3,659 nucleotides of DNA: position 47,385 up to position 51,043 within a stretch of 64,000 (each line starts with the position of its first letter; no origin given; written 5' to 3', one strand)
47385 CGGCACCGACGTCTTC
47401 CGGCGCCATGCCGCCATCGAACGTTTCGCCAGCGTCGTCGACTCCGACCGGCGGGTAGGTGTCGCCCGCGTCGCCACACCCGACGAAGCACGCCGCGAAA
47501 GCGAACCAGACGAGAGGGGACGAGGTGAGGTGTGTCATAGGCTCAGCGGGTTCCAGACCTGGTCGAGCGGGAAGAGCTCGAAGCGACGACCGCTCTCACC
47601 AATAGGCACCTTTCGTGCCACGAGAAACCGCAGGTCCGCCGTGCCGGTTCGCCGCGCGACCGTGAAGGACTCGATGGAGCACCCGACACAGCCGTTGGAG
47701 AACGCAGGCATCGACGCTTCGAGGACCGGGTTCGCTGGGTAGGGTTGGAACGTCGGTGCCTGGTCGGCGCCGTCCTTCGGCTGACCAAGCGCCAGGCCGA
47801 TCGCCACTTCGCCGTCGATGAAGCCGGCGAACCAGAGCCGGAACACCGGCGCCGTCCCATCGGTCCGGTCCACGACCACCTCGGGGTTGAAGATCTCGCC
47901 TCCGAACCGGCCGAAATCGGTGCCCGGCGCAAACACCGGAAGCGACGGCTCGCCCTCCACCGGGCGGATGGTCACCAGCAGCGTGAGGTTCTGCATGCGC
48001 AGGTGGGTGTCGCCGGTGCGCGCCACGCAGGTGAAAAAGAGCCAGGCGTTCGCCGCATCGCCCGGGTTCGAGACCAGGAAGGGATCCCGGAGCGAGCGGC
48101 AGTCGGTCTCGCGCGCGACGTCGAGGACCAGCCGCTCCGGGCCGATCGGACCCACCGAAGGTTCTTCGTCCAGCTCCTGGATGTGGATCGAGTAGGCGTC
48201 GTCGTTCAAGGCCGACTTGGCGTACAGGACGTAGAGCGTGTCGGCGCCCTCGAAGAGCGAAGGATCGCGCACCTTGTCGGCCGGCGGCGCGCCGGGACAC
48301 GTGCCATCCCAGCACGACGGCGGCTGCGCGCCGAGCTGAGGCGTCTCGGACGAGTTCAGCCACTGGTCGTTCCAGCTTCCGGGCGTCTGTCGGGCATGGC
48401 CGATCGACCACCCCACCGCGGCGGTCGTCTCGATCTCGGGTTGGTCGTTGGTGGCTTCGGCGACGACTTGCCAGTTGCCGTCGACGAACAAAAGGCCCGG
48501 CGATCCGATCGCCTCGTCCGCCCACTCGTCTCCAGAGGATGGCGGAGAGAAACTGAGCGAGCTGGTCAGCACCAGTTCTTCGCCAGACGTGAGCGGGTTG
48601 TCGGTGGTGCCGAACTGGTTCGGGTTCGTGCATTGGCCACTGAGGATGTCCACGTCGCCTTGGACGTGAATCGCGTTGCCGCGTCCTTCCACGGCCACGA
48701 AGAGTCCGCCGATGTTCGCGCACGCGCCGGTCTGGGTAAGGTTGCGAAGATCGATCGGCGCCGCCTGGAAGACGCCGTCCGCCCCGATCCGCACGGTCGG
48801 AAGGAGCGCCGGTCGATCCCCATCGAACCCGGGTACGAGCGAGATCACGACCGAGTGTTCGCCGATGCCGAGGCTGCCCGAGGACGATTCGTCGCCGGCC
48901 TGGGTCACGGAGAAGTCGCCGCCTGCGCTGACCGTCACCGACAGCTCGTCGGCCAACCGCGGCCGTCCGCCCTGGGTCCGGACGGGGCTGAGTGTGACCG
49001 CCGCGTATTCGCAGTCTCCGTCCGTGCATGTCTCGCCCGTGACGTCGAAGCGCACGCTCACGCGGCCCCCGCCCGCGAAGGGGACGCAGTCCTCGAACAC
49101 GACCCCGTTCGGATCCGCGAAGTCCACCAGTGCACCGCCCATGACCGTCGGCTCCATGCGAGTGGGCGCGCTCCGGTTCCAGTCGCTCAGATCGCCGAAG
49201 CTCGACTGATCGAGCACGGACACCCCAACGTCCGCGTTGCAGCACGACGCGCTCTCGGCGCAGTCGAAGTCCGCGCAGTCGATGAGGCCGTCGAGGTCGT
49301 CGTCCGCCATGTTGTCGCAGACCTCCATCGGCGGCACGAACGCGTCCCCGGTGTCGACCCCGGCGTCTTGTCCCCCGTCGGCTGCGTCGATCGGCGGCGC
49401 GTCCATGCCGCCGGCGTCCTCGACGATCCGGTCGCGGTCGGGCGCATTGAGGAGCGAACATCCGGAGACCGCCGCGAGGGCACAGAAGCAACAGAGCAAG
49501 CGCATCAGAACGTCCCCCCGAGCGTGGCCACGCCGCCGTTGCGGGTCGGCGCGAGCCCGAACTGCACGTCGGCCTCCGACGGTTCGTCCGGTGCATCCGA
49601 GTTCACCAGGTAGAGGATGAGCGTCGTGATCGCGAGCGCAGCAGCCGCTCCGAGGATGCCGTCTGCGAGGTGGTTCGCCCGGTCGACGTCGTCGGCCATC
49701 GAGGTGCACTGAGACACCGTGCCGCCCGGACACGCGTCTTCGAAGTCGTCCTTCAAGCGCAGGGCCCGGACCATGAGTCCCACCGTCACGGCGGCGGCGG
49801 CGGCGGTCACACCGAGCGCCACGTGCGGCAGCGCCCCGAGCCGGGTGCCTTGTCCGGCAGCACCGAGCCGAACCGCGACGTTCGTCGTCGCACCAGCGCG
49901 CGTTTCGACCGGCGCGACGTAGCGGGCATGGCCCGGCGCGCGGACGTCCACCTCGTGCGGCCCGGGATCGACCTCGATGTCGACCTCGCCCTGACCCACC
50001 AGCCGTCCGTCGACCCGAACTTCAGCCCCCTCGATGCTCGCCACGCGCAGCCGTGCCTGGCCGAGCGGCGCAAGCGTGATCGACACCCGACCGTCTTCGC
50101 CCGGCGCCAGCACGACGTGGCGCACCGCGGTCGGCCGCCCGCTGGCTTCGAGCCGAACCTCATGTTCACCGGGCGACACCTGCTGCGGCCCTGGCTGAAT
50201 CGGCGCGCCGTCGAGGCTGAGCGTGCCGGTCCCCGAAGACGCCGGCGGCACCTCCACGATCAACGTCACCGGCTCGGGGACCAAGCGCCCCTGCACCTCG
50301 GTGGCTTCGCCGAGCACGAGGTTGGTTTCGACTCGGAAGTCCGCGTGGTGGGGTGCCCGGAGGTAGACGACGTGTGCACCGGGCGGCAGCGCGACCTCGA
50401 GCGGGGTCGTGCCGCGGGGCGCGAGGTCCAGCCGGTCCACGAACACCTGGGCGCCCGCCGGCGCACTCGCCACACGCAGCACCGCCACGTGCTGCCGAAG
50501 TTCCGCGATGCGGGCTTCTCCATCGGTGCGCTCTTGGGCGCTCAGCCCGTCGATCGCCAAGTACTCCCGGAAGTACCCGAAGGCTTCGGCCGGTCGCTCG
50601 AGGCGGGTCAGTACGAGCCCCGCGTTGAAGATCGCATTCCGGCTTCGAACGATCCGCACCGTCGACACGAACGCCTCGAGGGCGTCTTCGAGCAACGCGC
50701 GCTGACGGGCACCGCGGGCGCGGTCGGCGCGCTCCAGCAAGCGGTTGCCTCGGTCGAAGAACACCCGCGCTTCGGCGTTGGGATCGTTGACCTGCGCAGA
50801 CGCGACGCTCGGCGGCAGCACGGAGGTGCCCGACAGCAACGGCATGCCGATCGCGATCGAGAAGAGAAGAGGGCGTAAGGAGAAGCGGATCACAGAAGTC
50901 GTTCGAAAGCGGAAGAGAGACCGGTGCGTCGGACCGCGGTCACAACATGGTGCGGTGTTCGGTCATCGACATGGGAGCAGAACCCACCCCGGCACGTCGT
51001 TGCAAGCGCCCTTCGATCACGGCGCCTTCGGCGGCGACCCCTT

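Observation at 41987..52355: Co-directional block: Ser/Thr kinase (PEGA) -> TPR/PEGA secreted protein -> four tandem paralogous Cys-module lipoproteins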

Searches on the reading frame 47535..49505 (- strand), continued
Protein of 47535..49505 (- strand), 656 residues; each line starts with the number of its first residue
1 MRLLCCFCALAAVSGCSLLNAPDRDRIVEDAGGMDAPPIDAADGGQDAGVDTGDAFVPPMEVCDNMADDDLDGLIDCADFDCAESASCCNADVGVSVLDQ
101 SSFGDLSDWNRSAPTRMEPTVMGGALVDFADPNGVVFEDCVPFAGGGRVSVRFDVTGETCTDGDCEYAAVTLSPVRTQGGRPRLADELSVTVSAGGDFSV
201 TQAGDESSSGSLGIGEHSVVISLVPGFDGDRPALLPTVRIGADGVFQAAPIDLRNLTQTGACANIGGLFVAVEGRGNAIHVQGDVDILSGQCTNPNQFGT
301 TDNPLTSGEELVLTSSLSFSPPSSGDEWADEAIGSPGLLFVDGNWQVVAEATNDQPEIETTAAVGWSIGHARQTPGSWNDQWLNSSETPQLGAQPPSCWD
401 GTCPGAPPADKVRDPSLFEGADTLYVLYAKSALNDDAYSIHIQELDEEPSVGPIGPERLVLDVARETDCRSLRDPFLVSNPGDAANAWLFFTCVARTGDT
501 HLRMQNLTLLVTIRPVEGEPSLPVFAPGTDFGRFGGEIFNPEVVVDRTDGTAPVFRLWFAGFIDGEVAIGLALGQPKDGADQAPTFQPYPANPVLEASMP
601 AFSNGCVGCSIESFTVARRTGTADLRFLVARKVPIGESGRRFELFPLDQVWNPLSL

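Call 69: search_protein_families(library=pfam, alignment_id=A4, max_evalue=10)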
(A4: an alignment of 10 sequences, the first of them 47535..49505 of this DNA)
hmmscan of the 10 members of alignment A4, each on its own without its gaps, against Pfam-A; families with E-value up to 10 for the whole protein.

A. member 1, window:47535-49505:- (656 aa): 0 families

B. families by the number of members that match (of 10 scanned): 2 families
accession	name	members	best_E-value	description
PF11617.13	Cu-binding_MopE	1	0.019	Putative metal-binding motif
PF01500.22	Keratin_B2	1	2.3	Keratin, high sulfur B2 protein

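Call 72: list_cluster_members(proteins=[P0001, P0018, window:47535-49505:-, window:49505-50893:-])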
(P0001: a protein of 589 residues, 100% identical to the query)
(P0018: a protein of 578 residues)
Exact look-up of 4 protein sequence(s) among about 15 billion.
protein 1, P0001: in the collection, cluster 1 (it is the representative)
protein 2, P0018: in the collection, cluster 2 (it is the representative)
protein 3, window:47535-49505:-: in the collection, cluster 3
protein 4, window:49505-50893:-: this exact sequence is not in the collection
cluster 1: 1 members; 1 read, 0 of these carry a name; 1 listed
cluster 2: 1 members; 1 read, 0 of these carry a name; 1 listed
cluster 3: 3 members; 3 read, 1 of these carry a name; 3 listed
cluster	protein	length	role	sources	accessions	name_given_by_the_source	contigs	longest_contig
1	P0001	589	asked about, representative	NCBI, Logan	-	-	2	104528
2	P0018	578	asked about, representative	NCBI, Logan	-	-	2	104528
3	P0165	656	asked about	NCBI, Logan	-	-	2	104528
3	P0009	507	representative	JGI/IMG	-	hypothetical protein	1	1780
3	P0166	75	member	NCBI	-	-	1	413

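Call 76: search_protein_families(library=padloc, proteins=[window:47535-49505:-], max_evalue=0.01)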
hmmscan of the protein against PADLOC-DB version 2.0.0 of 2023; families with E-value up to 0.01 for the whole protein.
window:47535-49505:- (656 aa): 0 families

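Call 87: find_related_loci(query=A6, collection=metagenome_contigs, flank=10000)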
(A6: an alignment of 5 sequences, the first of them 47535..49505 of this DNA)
Query A6 (656 aa) in metagenome_contigs; peptide patterns used: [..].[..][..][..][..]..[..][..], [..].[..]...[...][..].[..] (x = any residue, [..] = any of these).
600 stretches matched a pattern (row limit reached: there are more); 101 encode a relative of the query (tblastn E <= 1e-3); the best 80 are kept; 80 distinct loci.
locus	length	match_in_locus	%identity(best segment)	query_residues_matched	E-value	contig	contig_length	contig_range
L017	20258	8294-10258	33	1-652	1e-63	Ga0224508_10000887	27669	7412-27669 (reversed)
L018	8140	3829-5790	33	1-652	2e-61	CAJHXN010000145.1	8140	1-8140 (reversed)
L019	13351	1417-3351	31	13-652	3e-59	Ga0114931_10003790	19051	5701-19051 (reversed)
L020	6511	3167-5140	30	1-652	2e-56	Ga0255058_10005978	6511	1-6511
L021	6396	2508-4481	30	1-652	2e-56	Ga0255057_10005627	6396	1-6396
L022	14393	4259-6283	31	3-651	5e-55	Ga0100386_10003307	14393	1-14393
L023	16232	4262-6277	31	3-651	2e-54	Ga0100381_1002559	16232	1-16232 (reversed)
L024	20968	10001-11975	32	1-652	2e-54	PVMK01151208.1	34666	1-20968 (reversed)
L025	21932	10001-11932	31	14-652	3e-54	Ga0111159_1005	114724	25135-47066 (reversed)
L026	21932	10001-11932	31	14-652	3e-54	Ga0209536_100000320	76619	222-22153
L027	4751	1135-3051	30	15-652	3e-54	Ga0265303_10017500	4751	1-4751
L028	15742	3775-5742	30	1-652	2e-53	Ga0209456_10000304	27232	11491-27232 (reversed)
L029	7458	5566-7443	31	3-619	7e-53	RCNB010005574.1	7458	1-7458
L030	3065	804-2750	30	9-652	1e-52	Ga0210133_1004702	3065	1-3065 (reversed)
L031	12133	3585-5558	30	2-652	7e-51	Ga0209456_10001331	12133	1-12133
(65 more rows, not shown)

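Call 93: search_solved_structures(query=A7, max_evalue=10, show_alignments=4)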
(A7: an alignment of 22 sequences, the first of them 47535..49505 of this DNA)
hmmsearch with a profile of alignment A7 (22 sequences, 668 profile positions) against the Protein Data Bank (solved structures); distinct sequences matched with E-value up to 10: 7.
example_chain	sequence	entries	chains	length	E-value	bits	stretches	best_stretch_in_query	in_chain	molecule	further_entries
7plp_A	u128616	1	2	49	1.6e-05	26.8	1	51-81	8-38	Teneurin-4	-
6cmx_A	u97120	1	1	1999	0.00073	21.3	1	38-82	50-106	Teneurin-2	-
8fia_A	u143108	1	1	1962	0.0041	18.8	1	54-83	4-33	Teneurin-m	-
6vhh_A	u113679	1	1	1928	0.013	17.2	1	54-82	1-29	Teneurin-2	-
7ban_A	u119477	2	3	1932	0.042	15.5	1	53-81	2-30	Teneurin-4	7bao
7bam_A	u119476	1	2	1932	0.042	15.5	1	53-81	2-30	Teneurin-4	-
9om3_A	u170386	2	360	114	1.1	10.8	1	237-290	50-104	C2-B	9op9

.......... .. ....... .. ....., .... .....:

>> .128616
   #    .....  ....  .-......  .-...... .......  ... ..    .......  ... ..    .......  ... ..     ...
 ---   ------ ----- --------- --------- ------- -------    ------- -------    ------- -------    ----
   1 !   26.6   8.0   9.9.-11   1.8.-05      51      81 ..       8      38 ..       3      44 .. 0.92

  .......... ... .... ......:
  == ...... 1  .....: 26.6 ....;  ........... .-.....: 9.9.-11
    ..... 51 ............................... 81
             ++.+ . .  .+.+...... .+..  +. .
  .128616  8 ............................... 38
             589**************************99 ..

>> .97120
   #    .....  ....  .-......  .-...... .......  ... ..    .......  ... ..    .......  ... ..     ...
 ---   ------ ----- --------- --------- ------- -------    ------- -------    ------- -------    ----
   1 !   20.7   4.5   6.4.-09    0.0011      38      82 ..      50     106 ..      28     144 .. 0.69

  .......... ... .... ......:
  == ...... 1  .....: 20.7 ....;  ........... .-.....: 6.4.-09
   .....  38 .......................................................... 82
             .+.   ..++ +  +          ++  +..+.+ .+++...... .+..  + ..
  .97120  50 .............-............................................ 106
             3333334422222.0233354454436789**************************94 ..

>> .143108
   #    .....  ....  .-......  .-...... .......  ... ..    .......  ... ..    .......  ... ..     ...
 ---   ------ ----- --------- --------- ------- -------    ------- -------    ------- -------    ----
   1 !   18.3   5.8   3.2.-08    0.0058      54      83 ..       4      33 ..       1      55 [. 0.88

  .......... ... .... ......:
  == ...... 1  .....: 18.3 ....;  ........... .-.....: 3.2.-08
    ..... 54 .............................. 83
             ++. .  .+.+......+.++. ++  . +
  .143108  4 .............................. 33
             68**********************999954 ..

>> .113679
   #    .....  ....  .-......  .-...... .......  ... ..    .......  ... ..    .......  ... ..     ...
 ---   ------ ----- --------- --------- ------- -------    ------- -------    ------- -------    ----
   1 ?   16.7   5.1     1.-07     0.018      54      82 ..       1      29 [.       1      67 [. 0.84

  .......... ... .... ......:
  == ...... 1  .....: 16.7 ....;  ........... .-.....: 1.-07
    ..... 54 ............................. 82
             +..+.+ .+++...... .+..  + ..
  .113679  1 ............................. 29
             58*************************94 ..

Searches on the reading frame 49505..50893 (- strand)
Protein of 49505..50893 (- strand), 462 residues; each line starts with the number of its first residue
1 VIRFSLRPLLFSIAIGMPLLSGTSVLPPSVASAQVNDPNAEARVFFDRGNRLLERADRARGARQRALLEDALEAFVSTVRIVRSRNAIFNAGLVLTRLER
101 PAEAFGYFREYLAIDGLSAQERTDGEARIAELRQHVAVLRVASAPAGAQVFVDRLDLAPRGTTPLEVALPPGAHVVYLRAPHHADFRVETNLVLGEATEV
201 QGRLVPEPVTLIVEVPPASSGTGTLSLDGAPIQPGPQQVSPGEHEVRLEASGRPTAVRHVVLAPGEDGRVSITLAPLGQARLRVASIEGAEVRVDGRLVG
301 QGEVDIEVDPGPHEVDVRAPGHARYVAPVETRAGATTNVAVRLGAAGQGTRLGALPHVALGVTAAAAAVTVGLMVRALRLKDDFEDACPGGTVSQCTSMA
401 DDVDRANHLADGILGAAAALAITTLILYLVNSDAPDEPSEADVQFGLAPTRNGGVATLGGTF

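Call 5: search_protein_families(library=pfam, proteins=[window:49505-50893:-], max_evalue=1)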
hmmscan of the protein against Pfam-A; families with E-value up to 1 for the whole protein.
window:49505-50893:- (462 aa): 4 families
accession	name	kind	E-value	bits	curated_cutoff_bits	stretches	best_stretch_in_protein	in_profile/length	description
PF08308.17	PEGA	-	1.5e-25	89.3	20.8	3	284-343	6-67/71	PEGA domain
PF13620.12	CarboxypepD_reg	-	4.8e-09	36.9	32.3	2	296-343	32-81/82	Carboxypeptidase regulatory-like domain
PF07719.23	TPR_2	-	0.26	11.9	27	1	87-115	3-31/34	Tetratricopeptide repeat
PF13432.12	TPR_16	-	0.92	10.5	32.7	1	61-115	6-61/65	Tetratricopeptide repeat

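Call 6: search_protein_families(library=ncbifam, proteins=[window:49505-50893:-], max_evalue=1)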
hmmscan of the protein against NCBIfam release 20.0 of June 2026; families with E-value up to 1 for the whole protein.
window:49505-50893:- (462 aa): 0 families

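Call 76: search_protein_families(library=padloc, proteins=[window:49505-50893:-], max_evalue=0.01)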
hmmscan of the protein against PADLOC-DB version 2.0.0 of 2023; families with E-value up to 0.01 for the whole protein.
window:49505-50893:- (462 aa): 0 families

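Call 95: search_solved_structures(query=A8, max_evalue=10, show_alignments=0)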
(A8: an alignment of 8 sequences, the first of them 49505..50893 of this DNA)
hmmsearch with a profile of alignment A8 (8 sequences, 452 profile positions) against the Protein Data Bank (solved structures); distinct sequences matched with E-value up to 10: 40.
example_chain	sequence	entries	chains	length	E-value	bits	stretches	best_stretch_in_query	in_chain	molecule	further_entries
9gbc_A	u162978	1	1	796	4.5e-05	25.8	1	276-374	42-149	TonB-linked outer membrane receptor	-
8bu0_A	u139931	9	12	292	0.00017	23.9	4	65-118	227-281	Consensus tetratricopeptide repeat protein | Crystal structure of an 8-repeat consensus TPR superhelix with Zinc. | Monomer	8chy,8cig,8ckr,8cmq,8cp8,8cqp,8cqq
2fo7_A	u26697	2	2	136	0.0028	19.9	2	65-114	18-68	SYNTHETIC CONSENSUS TPR PROTEIN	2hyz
8ch0_A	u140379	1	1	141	0.0052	19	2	65-114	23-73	Consensus tetratricopeptide repeat protein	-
6hif_Y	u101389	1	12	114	0.0078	18.4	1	259-337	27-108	hdh assembly factor Kustc1130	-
2j3s_A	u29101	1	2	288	0.022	16.9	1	234-312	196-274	FILAMIN-A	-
7ouu_A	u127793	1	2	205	0.089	14.9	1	250-320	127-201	Isoform 2 of Filamin-C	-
7ouv_A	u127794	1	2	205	0.09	14.9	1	250-320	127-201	Isoform 2 of Filamin-C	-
1wgo_A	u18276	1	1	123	0.2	13.7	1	163-223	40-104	VPS10 domain-containing receptor SorCS2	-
2avp_A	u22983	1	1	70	0.4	12.7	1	65-109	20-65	synthetic consensus TPR protein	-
2k3t_A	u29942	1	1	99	0.52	12.4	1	258-307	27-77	Filamin-A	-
2brq_A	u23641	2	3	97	0.55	12.3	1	233-312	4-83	FILAMIN A | FILAMIN-A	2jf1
5xr1_A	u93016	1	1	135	0.56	12.3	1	231-312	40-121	C-terminal peptide of Integrin beta-2,Filamin-A IG21 domain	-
7p0e_A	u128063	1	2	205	0.57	12.2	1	250-320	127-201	Isoform 2 of Filamin-C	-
7skn_A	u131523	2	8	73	0.66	12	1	227-276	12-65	De novo synthetic protein DIG8-CC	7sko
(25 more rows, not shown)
